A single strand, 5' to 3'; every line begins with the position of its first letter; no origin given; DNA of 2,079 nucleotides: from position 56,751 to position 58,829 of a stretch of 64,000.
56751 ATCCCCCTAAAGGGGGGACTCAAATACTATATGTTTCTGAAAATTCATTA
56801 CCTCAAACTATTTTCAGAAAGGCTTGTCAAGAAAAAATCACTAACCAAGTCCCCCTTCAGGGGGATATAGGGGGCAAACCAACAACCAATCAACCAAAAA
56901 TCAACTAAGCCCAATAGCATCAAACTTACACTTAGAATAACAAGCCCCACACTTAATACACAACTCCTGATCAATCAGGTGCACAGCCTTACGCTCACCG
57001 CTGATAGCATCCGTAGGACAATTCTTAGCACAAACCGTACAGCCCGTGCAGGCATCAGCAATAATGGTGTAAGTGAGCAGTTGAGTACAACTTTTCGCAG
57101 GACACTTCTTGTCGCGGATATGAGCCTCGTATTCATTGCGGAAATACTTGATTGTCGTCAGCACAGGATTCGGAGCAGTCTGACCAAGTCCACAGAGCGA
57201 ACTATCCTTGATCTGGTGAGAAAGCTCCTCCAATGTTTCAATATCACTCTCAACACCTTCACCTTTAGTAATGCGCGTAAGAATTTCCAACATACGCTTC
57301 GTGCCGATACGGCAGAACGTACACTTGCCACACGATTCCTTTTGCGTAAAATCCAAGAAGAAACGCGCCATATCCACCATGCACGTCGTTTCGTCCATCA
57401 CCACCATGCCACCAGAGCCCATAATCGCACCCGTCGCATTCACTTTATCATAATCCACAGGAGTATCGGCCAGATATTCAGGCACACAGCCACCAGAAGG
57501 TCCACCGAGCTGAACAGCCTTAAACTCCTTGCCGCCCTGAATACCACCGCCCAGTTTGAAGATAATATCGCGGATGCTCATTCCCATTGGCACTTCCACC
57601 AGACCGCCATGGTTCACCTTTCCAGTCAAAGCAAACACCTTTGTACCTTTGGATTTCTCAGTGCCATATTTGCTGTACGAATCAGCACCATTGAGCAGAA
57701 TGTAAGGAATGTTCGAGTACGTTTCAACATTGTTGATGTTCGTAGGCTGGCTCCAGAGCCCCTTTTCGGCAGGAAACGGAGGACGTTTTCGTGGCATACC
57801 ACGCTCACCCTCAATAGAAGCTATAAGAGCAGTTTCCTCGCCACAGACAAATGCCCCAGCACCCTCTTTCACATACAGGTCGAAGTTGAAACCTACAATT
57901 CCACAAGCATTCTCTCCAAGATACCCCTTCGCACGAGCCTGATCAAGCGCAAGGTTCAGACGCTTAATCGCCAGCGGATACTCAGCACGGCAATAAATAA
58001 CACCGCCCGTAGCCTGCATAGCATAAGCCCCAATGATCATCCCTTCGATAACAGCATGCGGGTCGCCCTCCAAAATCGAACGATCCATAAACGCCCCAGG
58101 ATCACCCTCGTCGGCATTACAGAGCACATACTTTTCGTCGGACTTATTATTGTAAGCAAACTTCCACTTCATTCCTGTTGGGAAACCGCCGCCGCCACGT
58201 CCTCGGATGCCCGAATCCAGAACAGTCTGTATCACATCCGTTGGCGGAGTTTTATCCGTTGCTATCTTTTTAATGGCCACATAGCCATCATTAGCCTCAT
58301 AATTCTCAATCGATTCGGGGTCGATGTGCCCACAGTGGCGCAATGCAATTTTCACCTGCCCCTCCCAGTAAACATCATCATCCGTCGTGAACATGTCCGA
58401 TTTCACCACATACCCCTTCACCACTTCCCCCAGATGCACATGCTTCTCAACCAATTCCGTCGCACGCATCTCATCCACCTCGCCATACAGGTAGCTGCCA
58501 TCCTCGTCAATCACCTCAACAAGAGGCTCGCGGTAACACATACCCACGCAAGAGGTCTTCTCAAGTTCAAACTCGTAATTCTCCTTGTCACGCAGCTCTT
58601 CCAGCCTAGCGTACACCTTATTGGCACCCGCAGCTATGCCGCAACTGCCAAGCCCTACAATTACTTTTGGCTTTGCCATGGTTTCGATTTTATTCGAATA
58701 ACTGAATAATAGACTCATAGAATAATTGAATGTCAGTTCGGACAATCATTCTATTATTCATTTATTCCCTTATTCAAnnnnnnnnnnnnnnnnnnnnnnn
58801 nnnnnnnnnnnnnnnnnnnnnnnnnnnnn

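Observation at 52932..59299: NuoE/NuoF/NuoG-like operon whose large subunit embeds a GltD-type NADPH flavoprotein: candidate electron-bifurcating transhydrogenase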

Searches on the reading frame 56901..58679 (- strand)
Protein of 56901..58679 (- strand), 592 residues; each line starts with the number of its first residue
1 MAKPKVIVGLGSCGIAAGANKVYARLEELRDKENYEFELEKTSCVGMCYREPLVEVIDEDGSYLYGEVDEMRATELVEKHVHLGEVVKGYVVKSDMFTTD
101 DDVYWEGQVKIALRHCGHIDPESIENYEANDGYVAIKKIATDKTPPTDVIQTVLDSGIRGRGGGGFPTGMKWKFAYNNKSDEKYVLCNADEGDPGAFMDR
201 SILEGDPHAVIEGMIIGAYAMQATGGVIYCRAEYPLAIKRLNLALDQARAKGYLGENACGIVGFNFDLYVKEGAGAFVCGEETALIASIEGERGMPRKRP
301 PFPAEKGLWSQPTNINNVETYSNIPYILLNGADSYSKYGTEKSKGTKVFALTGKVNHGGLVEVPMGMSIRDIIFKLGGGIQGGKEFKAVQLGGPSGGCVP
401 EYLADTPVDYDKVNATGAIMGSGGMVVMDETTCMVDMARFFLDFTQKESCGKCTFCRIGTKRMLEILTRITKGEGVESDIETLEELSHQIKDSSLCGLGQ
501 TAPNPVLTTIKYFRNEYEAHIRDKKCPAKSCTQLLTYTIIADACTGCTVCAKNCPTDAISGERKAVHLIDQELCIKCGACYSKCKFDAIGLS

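Call 4: search_protein_families(library=pfam, proteins=[window:56901-58679:-], max_evalue=0.01)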
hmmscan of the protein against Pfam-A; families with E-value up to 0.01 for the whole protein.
window:56901-58679:- (592 aa): 15 families
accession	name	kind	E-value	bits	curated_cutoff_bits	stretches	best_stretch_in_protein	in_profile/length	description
PF01512.22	Complex1_51K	-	6.4e-47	159.6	31.2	1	154-325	2-149/150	Nuo51 FMN-binding domain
PF10589.14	NADH_4Fe-4S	-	4.2e-36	123.1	23.5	1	436-520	1-85/85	NADH-ubiquinone oxidoreductase-F iron-sulfur binding region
PF00037.32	Fer4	-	4.6e-11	42.5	21.1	2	569-589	3-23/24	4Fe-4S binding domain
PF12837.12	Fer4_6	-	1e-07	32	25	2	569-589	4-24/24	4Fe-4S binding domain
PF13187.11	Fer4_9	-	1.7e-06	28.4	27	1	543-588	1-51/52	4Fe-4S dicluster domain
PF13237.11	Fer4_10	-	2.9e-06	27.6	25.5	1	539-584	4-52/53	4Fe-4S dicluster domain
PF14697.11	Fer4_21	-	1.3e-05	25.6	35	2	536-559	33-57/59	4Fe-4S dicluster domain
PF10531.15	SLBB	-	1.9e-05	24.8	27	1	348-397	1-53/55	SLBB domain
PF22461.2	SLBB_2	-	2.6e-05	24.7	27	1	348-394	2-49/79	SLBB domain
PF12838.12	Fer4_7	-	2.7e-05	25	27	1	544-588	2-52/52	4Fe-4S dicluster domain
PF12797.12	Fer4_2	-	0.0003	21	24.5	2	567-585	3-21/22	4Fe-4S binding domain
PF01257.25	2Fe-2S_thioredx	-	0.00066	20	24.8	1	31-79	99-143/145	Thioredoxin-like [2Fe-2S] ferredoxin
PF13484.11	Fer4_16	-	0.0019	19.4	30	1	544-563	2-21/66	4Fe-4S double cluster binding domain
PF13183.11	Fer4_8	-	0.0072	17.3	27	0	541-556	2-17/68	4Fe-4S dicluster domain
PF25160.1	LdpA_Fe-S-bd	-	0.008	16.4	27.6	1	550-589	9-43/49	LdpA Fe-S cluster-binding domain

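Call 5: search_protein_families(library=ncbifam, proteins=[window:56901-58679:-], max_evalue=0.001)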
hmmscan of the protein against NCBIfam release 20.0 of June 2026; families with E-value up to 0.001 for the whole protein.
window:56901-58679:- (592 aa): 40 families (the best 25 are shown)
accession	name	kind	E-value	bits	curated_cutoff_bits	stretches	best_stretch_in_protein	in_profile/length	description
TIGR01959.1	nuoF_fam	equivalog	2.5e-146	487.3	558.65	1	120-521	10-410/410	NADH-quinone oxidoreductase subunit NuoF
NF010120.0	PRK13596.1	equivalog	1.8e-115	386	389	1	147-528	41-424/433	NADH-quinone oxidoreductase subunit NuoF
NF008436.0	PRK11278.1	equivalog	6.5e-111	371.4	749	1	120-528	23-433/448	NADH-quinone oxidoreductase subunit NuoF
TIGR04481.1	PR_assoc_PrdC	equivalog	8e-12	44.7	490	1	147-398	74-287/425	proline reductase-associated electron transfer protein PrdC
NF058577.1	FdxA_fam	equivalog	3.2e-11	43.2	65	1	539-588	4-52/52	4Fe-4S ferredoxin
TIGR01944.1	rnfB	subfamily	3.8e-11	42.9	68.7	1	537-590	108-161/190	RnfABCDGE type electron transport complex subunit B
NF040864.1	HgcB_ferredoxin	equivalog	1.5e-09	37.6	99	1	534-590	6-62/93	mercury methylation ferredoxin HgcB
NF005415.0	PRK06991.1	equivalog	6e-09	36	281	1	539-591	82-134/284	electron transport complex subunit RsxB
NF003454.1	PRK05035.1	equivalog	1.6e-08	33.5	345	1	141-248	118-222/556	electron transport complex subunit RsxC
TIGR04105.1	FeFe_hydrog_B1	subfamily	2e-08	33.3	450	1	518-589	136-205/462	monomeric [FeFe] hydrogenase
NF003475.0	PRK05113.1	equivalog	2.6e-08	34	203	1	538-591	109-162/190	electron transport complex subunit RsxB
TIGR03294.1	FrhG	equivalog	4.6e-08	33.1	245.5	1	529-584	160-215/228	coenzyme F420 hydrogenase subunit gamma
NF043039.1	HgcAB_like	equivalog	5.9e-08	32.7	285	1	532-589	290-349/350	HgcAB-like fusion protein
TIGR01945.1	rnfC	subfamily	8.5e-08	31.1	245.95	1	131-247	105-220/435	RnfABCDGE type electron transport complex subunit C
NF006446.0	PRK08764.1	equivalog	1.3e-07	31.6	220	1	538-591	82-135/139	Rnf electron transport complex subunit RnfB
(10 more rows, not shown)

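Call 9: search_solved_structures(query=window:56901-58679:-, max_evalue=1e-60)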
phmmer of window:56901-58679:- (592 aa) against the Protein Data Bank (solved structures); distinct sequences matched with E-value up to 1e-60: 61 (the best 60 are shown).
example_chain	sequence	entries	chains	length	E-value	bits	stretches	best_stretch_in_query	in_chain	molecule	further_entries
8oh5_B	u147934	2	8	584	8.7e-258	860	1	5-590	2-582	NAD-reducing hydrogenase subunit HoxF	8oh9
9n5u_B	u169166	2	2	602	2.2e-254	848.7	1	6-591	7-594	NfnB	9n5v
9bov_B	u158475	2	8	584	1.9e-248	829.1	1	5-590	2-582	NADH dehydrogenase (Quinone)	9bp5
7t2r_B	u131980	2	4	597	6.3e-228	761.4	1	6-590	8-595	NiFe hydrogenase subunit B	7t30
7q4v_B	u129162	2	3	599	2.7e-218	729.6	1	33-590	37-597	Iron hydrogenase HydB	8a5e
7q4w_B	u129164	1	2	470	2.7e-206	689.9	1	124-590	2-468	Iron hydrogenase HydB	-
8a6t_B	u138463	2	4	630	9.1e-202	675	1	35-589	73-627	Electron bifurcating hydrogenase subunit HydB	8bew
7p5h_B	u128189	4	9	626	6.6e-187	625.9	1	15-591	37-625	Fe-hydrogenase, subunit beta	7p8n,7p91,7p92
9mqx_B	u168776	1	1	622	1.2e-178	598.7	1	6-590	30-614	NADH:ubiquinone oxidoreductase, NADH-binding (51 kD) subunit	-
6vw7_B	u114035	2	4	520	5.1e-121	408.3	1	8-517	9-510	NAD-dependent formate dehydrogenase beta subunit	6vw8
2fug_1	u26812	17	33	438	4e-112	378.9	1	115-526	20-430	NADH-quinone oxidoreductase chain 1 | NADH-QUINONE OXIDOREDUCTASE SUBUNIT 1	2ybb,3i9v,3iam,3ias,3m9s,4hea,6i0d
9wxb_C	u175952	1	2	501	6.8e-106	358.3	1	10-517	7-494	Formate dehydrogenase beta subunit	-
6tg9_B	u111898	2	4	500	1.5e-105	357.2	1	13-517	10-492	Formate dehydrogenase subunit beta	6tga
6hl2_B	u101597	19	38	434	3.4e-105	356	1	103-522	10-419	NADH-quinone oxidoreductase subunit F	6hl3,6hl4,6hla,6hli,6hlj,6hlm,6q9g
7q5y_C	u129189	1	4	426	3.7e-105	355.9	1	103-521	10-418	NADH-quinone oxidoreductase subunit F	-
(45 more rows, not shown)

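Call 23: search_solved_structures(query=window:56901-58679:-, max_evalue=1e-240, show_alignments=3)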
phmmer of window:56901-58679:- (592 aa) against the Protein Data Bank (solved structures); distinct sequences matched with E-value up to 1e-240: 3.
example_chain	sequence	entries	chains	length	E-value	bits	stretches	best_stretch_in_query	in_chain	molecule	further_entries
8oh5_B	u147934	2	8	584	8.7e-258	860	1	5-590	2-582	NAD-reducing hydrogenase subunit HoxF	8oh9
9n5u_B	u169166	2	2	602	2.2e-254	848.7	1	6-591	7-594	NfnB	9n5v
9bov_B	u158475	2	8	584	1.9e-248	829.1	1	5-590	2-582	NADH dehydrogenase (Quinone)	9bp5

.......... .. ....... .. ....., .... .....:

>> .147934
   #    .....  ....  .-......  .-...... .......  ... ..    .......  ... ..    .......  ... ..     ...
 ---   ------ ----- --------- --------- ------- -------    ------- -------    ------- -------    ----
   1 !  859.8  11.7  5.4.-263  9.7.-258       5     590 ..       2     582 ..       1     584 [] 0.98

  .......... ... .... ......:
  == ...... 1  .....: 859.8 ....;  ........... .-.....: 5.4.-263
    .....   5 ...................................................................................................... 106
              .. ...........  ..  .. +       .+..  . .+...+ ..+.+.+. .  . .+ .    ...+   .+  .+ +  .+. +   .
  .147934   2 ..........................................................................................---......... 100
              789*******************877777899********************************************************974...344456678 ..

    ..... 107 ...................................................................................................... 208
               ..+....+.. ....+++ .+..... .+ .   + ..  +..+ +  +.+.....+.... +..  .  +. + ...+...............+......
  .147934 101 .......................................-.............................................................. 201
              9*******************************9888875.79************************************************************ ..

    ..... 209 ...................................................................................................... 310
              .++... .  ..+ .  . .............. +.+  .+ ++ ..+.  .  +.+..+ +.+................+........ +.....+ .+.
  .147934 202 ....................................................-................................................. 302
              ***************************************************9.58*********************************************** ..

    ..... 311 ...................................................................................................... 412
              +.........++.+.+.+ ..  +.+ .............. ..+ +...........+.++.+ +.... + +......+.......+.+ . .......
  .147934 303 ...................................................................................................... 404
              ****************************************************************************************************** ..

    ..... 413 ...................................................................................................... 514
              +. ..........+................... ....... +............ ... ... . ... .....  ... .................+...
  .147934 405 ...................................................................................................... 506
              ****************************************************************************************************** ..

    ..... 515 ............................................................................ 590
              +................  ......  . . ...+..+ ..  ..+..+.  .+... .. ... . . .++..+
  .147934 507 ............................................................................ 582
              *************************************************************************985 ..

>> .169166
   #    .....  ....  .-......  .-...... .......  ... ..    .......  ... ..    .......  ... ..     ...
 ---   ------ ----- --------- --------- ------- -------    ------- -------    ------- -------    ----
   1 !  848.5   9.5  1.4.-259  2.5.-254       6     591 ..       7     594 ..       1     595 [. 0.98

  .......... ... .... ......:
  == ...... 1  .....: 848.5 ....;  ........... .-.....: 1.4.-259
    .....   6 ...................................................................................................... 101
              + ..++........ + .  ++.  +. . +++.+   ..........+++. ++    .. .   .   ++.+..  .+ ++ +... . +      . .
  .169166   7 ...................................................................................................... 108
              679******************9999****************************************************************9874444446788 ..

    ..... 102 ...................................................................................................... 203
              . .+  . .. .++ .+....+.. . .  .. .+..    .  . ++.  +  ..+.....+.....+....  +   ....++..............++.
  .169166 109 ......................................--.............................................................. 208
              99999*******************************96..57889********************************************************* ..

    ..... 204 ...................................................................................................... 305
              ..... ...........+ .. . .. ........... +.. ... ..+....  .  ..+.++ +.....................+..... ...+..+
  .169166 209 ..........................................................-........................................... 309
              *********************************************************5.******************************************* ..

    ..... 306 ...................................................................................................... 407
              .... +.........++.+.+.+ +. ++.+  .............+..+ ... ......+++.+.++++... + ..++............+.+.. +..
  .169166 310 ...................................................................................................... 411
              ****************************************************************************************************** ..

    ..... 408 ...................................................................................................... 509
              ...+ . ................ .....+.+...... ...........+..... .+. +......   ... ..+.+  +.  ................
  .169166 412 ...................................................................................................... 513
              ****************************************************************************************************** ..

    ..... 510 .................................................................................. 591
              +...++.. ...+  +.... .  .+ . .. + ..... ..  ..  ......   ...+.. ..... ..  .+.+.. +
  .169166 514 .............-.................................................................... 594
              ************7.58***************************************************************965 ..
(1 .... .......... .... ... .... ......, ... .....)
